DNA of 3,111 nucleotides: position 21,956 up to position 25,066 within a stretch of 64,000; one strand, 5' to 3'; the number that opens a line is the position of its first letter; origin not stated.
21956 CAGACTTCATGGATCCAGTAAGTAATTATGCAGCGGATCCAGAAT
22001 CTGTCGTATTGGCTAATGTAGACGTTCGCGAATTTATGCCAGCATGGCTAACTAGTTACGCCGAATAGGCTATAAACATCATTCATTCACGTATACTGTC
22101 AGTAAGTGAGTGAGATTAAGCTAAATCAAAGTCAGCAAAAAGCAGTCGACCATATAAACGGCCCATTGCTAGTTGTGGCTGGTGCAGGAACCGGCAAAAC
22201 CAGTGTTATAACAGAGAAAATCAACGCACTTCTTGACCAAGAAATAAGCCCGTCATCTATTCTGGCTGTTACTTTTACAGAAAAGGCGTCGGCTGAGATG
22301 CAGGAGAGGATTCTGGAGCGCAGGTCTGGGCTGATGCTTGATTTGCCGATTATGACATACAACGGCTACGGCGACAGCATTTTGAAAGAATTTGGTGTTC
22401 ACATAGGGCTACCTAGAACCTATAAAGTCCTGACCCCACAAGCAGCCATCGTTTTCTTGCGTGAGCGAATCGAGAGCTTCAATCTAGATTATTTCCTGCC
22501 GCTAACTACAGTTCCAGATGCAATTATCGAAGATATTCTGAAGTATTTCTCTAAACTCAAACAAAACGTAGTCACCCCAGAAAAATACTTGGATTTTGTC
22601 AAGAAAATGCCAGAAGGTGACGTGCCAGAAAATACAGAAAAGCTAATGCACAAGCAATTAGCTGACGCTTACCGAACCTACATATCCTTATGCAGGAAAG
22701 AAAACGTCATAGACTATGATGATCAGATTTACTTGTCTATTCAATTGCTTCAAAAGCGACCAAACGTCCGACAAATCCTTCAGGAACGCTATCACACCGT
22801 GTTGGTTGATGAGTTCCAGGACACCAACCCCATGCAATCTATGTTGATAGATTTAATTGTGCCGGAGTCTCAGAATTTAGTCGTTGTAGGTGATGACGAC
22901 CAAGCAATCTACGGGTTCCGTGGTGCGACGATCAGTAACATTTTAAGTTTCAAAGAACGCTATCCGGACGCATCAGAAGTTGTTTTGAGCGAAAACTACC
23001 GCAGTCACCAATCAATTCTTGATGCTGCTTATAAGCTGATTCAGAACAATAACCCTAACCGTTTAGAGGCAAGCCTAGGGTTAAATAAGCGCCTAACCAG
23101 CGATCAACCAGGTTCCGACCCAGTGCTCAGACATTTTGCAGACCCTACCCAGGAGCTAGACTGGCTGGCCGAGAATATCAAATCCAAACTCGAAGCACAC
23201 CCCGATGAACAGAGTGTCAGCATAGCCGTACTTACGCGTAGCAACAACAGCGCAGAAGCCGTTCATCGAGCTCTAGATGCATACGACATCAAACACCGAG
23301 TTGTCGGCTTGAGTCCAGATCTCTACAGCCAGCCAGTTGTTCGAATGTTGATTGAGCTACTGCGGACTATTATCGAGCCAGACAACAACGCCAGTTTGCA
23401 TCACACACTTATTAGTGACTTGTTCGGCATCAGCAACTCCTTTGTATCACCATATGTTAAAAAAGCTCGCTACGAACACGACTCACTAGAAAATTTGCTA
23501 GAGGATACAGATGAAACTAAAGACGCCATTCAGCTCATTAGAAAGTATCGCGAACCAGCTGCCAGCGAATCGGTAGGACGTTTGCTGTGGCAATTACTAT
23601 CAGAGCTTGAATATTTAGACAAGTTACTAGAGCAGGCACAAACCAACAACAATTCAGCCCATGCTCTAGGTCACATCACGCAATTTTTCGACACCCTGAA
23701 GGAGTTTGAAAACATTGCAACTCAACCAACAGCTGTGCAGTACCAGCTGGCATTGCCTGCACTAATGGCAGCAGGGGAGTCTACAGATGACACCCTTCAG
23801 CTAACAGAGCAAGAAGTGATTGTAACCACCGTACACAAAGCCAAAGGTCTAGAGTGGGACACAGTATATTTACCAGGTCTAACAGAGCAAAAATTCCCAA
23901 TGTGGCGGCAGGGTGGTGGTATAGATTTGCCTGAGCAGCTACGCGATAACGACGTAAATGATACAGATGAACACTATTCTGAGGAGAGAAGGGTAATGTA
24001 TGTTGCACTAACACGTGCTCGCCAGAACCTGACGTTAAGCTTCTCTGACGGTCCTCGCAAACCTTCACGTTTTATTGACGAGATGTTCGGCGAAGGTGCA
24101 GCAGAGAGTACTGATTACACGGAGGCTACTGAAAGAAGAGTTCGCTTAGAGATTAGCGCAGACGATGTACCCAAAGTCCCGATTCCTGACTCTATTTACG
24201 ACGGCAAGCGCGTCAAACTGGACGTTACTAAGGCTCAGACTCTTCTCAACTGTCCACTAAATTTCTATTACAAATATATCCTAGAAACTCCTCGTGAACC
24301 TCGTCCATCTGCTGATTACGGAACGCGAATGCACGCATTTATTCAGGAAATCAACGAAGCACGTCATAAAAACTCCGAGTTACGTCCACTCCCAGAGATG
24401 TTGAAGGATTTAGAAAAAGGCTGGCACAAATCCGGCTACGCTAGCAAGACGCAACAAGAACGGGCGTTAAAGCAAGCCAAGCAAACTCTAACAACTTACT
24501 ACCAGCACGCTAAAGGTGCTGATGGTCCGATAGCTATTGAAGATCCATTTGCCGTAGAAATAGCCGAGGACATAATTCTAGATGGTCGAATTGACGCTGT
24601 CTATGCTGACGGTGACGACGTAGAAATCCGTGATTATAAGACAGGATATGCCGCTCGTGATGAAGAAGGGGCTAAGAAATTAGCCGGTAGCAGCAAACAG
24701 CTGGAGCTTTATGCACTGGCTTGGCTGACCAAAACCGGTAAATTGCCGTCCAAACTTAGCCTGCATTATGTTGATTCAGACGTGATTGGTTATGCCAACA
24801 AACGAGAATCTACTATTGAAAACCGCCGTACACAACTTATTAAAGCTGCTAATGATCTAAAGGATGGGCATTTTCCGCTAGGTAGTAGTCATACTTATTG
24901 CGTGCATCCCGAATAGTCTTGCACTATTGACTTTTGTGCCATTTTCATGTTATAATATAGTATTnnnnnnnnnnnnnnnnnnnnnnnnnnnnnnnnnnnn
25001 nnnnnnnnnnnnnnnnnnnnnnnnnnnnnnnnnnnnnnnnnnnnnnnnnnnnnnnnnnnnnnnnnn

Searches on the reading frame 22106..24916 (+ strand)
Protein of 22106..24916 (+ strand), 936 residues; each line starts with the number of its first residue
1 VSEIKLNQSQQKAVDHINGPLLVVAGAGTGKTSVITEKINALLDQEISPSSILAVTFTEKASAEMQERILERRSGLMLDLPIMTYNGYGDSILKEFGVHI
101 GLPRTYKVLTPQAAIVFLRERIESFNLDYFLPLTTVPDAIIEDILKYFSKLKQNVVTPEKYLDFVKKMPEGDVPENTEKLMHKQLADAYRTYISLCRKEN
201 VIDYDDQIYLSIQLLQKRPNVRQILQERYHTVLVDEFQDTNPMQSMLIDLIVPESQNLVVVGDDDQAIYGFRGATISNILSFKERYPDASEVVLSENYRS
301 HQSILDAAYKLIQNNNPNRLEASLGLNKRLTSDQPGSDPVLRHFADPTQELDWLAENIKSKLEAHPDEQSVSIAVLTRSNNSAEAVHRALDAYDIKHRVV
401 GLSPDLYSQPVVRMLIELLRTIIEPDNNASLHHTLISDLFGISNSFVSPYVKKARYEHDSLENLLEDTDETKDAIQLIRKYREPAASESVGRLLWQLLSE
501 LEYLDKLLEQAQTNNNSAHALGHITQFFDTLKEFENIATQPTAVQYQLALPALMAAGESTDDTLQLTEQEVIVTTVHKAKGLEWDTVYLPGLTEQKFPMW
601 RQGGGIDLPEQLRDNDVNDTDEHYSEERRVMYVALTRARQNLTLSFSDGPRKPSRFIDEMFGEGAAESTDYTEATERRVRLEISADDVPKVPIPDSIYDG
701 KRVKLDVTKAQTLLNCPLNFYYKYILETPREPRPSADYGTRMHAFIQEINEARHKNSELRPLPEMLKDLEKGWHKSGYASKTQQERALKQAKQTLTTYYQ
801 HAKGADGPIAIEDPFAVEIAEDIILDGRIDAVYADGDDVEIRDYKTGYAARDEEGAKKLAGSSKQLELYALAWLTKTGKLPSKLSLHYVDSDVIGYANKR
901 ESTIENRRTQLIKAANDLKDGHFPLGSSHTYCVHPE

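Call 86: search_protein_families(library=pfam, proteins=[window:22106-24916:+], max_evalue=0.001)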
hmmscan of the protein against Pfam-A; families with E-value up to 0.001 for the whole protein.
window:22106-24916:+ (936 aa): 10 families
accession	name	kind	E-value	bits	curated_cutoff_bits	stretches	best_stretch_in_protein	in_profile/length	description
PF00580.27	UvrD-helicase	-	8.6e-72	242.5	23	1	6-287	1-271/271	UvrD/REP helicase N-terminal domain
PF13361.12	UvrD_C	-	7.2e-50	170.8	25.6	1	292-647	1-348/350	UvrD-like helicase C-terminal domain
PF12705.13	PDDEXK_1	-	3.9e-26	92.9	22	1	707-932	4-237/247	PD-(D/E)XK nuclease superfamily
PF13245.12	AAA_19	-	1.7e-21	77.3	25.1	1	10-272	1-134/134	AAA domain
PF13538.12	UvrD_C_2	-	5.3e-11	42.6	27.4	1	572-595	3-28/52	UvrD-like helicase C-terminal domain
PF13604.12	AAA_30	-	8.8e-08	32.5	27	0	5-68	1-65/191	AAA domain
PF01443.25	Viral_helicase1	-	2.5e-06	27.9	21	0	619-643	200-225/228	Viral superfamily 1 RNA helicase core domain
PF13086.12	AAA_11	-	0.00031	21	27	1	5-71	1-74/257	AAA domain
PF10926.14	DUF2800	-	0.00087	19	21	0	727-879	24-166/368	Protein of unknown function (DUF2800)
PF13087.12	AAA_12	-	0.0009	19.3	27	0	519-643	110-189/195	AAA domain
